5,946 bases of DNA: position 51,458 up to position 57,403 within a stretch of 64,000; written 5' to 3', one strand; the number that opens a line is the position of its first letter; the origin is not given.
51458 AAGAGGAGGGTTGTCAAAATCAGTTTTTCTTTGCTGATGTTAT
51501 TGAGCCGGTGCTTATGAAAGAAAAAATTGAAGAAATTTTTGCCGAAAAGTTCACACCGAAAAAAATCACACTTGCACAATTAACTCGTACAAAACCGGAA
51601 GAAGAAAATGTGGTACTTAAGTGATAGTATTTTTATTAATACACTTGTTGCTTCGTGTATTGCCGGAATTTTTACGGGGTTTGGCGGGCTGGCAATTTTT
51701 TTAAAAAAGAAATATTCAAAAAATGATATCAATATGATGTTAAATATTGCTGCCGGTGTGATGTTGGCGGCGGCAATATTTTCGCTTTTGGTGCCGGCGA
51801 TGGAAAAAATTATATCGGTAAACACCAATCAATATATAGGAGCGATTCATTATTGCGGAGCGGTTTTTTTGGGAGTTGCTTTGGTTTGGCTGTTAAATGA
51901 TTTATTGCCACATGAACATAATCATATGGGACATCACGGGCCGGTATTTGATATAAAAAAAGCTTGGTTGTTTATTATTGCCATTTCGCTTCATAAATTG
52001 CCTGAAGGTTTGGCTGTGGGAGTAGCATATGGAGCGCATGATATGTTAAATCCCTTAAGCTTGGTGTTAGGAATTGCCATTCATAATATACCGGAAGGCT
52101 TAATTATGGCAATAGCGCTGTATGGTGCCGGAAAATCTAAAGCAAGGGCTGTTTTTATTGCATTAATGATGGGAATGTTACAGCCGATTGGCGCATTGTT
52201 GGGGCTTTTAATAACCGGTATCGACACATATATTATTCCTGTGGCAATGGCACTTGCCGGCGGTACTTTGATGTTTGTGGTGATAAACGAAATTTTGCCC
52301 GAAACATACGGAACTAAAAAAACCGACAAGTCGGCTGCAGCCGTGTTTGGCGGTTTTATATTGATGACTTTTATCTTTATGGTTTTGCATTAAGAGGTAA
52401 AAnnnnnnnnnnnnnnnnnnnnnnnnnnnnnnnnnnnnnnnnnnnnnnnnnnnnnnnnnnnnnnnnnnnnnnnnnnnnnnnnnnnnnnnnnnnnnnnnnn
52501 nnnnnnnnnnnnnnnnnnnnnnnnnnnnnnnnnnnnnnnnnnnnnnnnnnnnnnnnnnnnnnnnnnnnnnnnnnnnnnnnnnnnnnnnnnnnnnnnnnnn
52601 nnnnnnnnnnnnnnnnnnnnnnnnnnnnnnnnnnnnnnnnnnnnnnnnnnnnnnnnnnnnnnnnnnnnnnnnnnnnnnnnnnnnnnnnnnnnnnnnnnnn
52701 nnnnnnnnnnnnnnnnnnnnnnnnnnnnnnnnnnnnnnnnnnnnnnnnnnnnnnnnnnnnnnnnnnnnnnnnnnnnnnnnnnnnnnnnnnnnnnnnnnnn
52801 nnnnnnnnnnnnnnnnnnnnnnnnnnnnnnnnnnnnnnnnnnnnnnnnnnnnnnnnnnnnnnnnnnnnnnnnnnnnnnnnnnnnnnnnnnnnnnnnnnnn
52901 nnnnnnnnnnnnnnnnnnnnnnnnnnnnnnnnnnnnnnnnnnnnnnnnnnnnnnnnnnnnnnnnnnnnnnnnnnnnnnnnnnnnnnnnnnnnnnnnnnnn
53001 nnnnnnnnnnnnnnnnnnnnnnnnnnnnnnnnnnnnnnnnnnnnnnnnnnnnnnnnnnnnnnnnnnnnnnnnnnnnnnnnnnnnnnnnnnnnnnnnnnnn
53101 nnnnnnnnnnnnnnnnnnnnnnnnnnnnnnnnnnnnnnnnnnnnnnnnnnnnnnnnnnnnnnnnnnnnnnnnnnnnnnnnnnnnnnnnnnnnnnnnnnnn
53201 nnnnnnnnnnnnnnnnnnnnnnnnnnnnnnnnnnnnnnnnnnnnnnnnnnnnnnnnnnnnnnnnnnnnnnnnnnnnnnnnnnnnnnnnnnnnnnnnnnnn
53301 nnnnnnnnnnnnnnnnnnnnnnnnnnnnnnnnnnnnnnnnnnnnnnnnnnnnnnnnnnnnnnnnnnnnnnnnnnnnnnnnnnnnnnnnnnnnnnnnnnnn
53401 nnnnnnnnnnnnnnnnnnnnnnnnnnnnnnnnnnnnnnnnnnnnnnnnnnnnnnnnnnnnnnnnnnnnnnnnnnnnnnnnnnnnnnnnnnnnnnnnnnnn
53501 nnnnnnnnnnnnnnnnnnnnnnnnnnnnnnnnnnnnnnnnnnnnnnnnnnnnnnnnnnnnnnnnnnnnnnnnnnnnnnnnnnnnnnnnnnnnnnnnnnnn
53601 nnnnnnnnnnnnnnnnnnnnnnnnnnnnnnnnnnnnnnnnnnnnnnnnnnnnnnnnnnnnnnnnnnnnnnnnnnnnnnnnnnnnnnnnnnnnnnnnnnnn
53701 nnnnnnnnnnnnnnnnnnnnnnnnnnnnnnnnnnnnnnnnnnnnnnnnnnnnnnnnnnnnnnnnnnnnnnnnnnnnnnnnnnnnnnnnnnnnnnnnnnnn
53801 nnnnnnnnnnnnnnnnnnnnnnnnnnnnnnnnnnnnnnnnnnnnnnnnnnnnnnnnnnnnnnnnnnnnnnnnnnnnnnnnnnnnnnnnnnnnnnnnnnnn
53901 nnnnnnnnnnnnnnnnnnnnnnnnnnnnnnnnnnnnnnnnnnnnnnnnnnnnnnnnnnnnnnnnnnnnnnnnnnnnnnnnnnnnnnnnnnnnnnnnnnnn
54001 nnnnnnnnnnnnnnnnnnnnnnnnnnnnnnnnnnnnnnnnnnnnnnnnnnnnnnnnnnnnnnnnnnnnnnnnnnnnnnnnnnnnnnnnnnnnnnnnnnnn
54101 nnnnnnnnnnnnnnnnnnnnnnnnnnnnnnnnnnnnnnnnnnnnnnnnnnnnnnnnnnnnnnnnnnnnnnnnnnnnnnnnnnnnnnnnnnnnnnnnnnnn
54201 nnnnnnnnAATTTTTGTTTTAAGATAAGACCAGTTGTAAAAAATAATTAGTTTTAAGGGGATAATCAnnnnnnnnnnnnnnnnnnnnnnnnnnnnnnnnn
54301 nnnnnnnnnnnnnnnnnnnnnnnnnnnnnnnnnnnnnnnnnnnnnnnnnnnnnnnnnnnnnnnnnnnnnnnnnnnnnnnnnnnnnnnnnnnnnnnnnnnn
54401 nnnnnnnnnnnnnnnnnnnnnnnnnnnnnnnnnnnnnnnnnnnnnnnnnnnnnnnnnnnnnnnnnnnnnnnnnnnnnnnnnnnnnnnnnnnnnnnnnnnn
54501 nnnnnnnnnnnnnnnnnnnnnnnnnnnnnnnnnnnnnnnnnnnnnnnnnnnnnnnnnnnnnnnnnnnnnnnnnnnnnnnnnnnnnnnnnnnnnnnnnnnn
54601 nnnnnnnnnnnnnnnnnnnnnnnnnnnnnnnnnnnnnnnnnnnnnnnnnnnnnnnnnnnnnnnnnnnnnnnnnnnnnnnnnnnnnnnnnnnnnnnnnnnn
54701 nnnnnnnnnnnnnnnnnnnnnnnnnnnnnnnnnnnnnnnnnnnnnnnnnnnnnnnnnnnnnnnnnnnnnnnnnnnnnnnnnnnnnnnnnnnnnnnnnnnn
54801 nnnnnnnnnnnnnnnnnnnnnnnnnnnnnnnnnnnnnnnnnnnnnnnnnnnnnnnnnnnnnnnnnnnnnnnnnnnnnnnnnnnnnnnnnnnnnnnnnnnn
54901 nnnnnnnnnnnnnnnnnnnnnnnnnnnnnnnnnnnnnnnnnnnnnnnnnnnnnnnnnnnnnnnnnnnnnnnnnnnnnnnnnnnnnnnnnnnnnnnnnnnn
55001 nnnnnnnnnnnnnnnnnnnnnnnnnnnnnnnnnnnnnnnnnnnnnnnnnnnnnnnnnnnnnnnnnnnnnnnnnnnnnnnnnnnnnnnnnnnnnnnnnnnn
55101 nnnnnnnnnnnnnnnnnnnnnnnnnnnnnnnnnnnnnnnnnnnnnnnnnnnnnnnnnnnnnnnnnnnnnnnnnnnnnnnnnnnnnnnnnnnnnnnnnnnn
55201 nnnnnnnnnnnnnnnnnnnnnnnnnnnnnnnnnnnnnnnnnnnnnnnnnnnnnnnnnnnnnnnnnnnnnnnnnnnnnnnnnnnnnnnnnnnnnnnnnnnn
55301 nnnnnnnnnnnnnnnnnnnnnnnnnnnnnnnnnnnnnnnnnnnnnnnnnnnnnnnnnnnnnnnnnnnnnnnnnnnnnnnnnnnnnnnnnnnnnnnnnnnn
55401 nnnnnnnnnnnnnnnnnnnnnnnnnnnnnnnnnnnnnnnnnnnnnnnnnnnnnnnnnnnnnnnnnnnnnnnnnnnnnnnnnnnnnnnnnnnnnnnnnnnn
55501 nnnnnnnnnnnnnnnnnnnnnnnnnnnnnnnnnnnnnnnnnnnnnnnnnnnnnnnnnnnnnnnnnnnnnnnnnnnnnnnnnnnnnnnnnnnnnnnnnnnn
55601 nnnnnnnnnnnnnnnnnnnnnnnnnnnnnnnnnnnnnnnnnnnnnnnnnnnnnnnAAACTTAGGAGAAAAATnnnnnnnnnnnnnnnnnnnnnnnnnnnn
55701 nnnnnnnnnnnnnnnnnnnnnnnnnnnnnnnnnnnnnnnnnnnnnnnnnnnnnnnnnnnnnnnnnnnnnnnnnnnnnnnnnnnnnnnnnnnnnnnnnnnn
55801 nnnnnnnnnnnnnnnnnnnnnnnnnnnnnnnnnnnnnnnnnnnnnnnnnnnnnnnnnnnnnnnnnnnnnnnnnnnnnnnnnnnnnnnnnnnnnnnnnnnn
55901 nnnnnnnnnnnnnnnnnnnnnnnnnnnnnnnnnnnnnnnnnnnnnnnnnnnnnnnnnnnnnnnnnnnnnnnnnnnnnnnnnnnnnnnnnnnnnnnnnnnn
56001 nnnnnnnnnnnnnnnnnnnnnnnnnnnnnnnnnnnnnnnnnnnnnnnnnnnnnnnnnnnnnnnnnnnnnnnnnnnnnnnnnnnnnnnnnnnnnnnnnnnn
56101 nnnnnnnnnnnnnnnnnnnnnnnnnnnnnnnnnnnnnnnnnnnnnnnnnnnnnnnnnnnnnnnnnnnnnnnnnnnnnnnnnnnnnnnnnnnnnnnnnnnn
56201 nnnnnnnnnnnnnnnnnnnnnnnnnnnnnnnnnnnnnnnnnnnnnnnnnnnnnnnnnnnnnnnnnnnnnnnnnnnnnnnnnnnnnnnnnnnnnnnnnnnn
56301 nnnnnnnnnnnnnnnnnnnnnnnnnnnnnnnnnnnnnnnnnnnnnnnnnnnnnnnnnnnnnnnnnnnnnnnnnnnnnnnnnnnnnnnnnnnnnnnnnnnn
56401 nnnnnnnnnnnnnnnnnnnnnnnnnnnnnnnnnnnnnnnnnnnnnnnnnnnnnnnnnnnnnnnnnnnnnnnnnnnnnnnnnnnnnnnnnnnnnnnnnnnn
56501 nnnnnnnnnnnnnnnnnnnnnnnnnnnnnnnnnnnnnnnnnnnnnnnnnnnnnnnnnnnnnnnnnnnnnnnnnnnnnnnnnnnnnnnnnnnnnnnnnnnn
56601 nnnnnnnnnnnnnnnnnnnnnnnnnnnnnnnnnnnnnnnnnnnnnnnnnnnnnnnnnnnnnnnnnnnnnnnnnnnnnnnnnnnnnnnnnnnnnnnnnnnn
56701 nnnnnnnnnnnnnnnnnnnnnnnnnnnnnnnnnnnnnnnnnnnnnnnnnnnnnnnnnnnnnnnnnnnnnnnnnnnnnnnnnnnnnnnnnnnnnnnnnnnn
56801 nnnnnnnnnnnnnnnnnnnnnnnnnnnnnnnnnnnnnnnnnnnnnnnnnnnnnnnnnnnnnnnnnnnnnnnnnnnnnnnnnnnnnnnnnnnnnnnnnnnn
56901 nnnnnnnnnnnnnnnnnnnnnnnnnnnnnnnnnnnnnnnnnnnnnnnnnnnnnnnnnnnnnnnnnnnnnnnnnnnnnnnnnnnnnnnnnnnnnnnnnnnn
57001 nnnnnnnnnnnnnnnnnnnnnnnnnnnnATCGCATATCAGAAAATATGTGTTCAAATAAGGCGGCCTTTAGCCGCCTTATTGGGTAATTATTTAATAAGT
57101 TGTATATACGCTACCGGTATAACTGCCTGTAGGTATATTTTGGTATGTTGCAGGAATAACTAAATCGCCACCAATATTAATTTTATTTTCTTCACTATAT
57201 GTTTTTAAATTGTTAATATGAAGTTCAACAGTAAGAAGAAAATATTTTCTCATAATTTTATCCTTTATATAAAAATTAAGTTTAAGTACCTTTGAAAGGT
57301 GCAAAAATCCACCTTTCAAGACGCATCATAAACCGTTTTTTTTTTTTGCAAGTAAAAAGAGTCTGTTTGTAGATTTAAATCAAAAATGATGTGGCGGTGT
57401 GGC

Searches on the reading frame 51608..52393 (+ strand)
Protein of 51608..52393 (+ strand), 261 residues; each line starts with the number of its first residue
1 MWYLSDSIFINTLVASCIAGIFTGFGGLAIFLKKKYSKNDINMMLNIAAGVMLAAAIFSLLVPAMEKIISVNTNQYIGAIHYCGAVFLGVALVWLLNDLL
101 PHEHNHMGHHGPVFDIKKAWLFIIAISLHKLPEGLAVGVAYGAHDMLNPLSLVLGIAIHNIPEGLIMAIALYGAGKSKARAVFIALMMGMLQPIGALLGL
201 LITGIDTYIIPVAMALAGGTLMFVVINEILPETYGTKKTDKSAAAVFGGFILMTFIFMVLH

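Call 102: search_protein_families(library=pfam, proteins=[window:51608-52393:+], max_evalue=0.001)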
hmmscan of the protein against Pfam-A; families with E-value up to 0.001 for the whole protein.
window:51608-52393:+ (261 aa): 1 family
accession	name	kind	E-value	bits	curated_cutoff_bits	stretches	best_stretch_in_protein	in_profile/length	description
PF02535.28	Zip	-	7.3e-28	98.2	35.1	2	116-256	177-322/323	ZIP Zinc transporter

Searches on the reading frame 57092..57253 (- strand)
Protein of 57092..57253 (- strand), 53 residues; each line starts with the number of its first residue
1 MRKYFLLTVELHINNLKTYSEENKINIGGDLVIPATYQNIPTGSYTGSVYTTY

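Call 8: search_protein_families(library=pfam, proteins=[window:57092-57253:-], max_evalue=10)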
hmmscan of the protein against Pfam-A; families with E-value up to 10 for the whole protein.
window:57092-57253:- (53 aa): 1 family
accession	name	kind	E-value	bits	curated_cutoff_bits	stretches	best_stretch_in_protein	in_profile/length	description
PF14352.11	DUF4402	-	0.034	15.2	25.2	1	18-49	95-123/129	Domain of unknown function (DUF4402)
